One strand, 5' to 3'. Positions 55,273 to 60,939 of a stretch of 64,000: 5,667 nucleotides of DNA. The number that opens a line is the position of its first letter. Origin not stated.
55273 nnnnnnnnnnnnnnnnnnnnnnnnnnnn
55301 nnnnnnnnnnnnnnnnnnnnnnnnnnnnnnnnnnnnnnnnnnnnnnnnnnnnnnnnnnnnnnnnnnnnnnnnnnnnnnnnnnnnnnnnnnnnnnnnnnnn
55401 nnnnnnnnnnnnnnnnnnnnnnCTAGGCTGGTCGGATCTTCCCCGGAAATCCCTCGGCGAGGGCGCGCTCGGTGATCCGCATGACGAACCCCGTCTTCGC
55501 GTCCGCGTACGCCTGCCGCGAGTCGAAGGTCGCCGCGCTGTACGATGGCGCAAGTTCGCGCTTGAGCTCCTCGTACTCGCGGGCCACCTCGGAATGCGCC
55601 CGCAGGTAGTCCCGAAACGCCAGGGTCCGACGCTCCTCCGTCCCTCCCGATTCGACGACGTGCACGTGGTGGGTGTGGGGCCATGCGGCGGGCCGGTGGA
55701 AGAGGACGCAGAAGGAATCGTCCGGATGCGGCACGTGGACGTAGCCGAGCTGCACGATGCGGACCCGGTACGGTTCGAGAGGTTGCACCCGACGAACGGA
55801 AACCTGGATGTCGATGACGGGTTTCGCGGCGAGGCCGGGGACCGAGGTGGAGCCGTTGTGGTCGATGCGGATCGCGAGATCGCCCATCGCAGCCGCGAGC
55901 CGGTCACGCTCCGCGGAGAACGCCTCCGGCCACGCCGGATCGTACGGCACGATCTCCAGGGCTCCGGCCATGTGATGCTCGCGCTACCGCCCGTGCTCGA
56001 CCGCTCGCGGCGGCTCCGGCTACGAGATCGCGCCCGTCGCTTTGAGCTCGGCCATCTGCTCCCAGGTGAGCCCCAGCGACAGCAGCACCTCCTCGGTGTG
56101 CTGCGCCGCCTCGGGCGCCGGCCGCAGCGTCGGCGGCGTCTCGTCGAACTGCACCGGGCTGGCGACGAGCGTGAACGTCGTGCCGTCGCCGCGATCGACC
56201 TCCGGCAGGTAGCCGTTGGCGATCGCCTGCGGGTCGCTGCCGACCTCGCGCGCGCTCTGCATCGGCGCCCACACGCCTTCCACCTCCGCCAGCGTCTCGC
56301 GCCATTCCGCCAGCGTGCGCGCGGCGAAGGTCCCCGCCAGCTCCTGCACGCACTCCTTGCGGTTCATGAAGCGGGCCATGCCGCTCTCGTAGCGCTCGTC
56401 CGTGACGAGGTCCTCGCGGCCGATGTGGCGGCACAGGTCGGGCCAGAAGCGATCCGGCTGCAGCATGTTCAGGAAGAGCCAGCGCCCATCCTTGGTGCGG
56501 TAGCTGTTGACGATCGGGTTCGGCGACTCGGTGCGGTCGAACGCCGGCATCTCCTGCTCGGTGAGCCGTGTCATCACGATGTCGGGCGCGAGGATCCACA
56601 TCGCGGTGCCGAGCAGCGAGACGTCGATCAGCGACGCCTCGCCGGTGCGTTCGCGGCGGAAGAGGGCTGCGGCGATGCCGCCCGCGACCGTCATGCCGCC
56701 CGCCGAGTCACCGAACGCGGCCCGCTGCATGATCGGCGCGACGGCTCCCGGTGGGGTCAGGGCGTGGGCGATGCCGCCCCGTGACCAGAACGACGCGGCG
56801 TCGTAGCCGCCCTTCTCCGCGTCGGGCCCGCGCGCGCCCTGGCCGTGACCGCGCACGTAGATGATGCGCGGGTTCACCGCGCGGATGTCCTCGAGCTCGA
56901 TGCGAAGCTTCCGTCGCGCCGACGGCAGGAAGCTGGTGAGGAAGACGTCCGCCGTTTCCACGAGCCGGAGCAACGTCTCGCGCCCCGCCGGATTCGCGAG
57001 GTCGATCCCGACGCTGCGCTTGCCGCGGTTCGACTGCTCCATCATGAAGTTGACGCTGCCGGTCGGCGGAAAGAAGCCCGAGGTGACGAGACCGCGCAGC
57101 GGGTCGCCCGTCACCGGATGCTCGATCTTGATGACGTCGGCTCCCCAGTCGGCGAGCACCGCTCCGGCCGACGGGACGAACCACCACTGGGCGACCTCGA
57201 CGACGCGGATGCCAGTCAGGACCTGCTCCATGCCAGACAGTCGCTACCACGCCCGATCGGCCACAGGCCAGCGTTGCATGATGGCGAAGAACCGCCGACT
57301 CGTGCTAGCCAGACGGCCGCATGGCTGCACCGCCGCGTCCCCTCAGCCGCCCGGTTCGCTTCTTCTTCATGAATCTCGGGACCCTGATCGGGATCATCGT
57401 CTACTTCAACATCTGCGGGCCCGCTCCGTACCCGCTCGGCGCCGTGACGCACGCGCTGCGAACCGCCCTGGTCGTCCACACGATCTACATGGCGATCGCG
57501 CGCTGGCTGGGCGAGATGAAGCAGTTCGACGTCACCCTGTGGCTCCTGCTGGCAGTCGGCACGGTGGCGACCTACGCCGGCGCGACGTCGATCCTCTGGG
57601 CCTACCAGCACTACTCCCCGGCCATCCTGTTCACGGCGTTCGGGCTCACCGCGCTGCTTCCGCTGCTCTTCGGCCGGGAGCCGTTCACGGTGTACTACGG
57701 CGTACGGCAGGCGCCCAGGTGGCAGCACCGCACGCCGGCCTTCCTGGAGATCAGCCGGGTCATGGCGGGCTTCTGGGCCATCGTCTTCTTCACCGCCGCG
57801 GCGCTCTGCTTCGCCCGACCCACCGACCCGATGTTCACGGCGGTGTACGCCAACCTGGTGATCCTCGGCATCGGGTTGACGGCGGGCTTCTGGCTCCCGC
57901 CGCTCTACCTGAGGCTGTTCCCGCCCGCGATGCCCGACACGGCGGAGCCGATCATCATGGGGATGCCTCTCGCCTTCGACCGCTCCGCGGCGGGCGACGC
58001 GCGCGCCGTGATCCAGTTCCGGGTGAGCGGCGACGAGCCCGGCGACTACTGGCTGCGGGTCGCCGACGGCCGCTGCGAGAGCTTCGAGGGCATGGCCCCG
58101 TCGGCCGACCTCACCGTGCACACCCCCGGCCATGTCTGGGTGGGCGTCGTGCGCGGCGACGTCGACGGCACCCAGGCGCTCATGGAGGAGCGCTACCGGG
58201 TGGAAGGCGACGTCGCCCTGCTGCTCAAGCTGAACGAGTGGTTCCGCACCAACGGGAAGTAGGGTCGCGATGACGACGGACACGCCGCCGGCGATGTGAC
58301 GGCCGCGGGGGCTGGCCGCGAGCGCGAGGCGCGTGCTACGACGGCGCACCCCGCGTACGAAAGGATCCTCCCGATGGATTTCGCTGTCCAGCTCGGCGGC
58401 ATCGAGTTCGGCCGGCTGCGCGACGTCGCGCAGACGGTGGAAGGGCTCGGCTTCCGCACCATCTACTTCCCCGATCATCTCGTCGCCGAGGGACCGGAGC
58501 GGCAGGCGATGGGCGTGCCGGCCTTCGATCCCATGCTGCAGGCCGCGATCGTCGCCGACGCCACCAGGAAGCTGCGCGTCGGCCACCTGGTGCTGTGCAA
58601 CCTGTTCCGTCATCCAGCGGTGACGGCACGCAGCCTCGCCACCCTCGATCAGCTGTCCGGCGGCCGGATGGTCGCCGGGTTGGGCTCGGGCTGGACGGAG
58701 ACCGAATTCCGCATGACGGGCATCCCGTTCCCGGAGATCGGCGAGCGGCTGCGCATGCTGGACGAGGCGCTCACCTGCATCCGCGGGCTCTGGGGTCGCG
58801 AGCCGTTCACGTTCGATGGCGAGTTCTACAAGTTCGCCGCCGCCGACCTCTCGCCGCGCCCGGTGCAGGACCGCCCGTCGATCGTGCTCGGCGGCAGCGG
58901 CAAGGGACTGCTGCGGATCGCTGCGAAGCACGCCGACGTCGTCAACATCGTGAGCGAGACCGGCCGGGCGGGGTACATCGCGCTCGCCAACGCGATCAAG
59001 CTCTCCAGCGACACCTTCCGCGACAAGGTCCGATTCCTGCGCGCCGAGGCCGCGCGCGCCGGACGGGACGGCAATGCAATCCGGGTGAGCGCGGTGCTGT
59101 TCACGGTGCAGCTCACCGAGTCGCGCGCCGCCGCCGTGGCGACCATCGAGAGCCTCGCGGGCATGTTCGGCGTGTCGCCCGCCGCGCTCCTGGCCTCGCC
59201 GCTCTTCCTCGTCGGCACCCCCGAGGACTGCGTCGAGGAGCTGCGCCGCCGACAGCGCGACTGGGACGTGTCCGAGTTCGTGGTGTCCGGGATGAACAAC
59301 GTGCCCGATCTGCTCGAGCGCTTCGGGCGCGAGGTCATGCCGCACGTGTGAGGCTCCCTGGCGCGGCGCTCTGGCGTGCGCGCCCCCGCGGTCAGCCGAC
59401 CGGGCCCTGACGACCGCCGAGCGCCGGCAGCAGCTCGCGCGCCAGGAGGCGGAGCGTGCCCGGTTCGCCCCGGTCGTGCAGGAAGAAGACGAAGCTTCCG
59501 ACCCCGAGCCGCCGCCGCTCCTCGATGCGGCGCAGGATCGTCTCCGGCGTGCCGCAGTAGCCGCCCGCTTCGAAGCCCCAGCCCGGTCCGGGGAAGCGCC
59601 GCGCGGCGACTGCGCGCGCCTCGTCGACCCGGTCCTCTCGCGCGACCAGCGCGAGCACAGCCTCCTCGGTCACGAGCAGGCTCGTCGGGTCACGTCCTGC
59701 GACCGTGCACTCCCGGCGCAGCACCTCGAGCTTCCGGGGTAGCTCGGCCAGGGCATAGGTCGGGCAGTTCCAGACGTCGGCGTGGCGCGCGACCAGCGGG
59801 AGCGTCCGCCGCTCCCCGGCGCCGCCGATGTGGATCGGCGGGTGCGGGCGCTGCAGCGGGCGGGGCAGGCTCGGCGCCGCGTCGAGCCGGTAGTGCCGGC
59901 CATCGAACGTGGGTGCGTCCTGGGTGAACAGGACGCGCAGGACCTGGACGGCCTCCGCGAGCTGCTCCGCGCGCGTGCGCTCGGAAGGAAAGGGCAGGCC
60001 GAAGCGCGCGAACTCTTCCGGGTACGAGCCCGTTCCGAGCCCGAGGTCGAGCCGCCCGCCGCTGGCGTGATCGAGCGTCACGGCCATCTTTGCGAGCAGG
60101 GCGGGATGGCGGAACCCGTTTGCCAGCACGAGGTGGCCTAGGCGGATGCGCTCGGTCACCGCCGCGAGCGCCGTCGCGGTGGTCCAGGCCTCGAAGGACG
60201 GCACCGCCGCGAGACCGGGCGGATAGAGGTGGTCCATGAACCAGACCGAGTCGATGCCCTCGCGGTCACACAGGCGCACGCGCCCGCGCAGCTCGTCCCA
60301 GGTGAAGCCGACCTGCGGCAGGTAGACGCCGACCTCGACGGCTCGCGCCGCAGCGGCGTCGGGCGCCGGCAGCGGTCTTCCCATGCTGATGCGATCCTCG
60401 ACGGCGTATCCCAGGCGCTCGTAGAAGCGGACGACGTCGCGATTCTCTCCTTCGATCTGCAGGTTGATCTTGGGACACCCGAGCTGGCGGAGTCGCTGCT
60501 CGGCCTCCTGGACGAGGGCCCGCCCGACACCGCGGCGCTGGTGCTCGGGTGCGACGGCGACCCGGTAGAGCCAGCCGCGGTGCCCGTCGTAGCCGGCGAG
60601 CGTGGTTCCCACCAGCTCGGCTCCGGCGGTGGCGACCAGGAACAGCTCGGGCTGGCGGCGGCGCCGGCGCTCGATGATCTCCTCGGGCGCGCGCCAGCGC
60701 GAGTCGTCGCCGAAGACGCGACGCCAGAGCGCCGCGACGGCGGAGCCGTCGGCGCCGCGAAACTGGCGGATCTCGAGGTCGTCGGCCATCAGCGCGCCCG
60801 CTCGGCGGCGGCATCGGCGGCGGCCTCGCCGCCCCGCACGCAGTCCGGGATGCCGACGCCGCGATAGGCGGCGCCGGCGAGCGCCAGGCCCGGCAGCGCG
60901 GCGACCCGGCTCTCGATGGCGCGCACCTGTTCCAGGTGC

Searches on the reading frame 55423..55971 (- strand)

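Call 72: search_protein_families(library=pfam, proteins=[window:55423-55971:-], max_evalue=0.00001)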
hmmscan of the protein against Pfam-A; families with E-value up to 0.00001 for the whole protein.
window:55423-55971:- (182 aa): 1 family
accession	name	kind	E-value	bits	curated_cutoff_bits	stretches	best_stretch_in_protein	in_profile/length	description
PF04229.20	GrpB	-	4.1e-47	160.7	25.5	1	5-169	2-159/159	GrpB protein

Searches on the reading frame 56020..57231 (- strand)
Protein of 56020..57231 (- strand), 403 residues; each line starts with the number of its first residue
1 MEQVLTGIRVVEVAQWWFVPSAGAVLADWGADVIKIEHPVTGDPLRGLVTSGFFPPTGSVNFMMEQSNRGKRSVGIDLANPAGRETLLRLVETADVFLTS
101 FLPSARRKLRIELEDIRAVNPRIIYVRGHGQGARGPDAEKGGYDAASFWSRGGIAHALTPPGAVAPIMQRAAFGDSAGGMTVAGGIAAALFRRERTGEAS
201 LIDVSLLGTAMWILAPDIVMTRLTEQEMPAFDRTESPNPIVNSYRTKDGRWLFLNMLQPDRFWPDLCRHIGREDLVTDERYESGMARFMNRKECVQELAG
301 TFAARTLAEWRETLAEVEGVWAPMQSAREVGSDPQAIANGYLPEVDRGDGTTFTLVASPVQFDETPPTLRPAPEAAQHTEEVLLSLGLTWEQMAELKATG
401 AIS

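Call 72: search_protein_families(library=pfam, proteins=[window:56020-57231:-], max_evalue=0.00001)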
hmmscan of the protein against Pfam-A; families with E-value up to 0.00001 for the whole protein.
window:56020-57231:- (403 aa): 1 family
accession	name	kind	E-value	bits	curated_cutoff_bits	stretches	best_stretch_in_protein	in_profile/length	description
PF02515.22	CoA_transf_3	-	4.3e-97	326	23.3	1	5-379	1-366/366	CoA-transferase family III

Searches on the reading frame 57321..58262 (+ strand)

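Call 72: search_protein_families(library=pfam, proteins=[window:57321-58262:+], max_evalue=0.00001)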
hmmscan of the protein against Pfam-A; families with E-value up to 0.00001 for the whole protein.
window:57321-58262:+ (313 aa): 1 family
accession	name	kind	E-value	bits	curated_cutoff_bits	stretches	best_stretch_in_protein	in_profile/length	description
PF02036.22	SCP2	-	8.4e-10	39.3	21.3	1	227-308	19-100/101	SCP-2 sterol transfer family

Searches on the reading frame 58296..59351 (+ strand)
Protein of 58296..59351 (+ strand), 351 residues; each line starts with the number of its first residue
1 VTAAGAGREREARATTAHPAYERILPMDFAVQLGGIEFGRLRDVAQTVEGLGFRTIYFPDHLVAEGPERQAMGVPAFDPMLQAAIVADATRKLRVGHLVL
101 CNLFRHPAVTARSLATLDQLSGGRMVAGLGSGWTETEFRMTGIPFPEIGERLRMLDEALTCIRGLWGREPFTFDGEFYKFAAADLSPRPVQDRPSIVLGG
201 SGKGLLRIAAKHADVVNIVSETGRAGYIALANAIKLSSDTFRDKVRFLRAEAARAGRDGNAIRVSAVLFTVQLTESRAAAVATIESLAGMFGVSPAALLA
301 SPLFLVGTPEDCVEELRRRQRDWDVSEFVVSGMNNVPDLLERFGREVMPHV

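Call 72: search_protein_families(library=pfam, proteins=[window:58296-59351:+], max_evalue=0.00001)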
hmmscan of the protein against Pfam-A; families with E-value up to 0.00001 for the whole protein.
window:58296-59351:+ (351 aa): 1 family
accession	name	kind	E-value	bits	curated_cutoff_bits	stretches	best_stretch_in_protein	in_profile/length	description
PF00296.26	Bac_luciferase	-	2.9e-50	171.8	27.9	1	36-285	20-242/314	Luciferase-like monooxygenase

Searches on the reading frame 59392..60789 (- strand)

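Call 72: search_protein_families(library=pfam, proteins=[window:59392-60789:-], max_evalue=0.00001)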
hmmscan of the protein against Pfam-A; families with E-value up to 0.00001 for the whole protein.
window:59392-60789:- (465 aa): 6 families
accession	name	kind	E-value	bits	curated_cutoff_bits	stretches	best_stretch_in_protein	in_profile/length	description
PF00296.26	Bac_luciferase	-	2.5e-50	172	27.9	1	159-395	19-241/314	Luciferase-like monooxygenase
PF00583.31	Acetyltransf_1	-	1.5e-20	74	20.7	1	35-128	21-116/116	Acetyltransferase (GNAT) family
PF13508.13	Acetyltransf_7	-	2.6e-15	57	27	1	48-129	3-83/84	Acetyltransferase (GNAT) domain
PF13673.13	Acetyltransf_10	-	2.8e-11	43.9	23.6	1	40-130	23-109/128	Acetyltransferase (GNAT) domain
PF08445.16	FR47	-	2.7e-08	34.1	22.1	1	71-131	21-80/86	FR47-like protein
PF13527.13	Acetyltransf_9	-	1.5e-06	28.6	25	0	6-128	1-124/127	Acetyltransferase (GNAT) domain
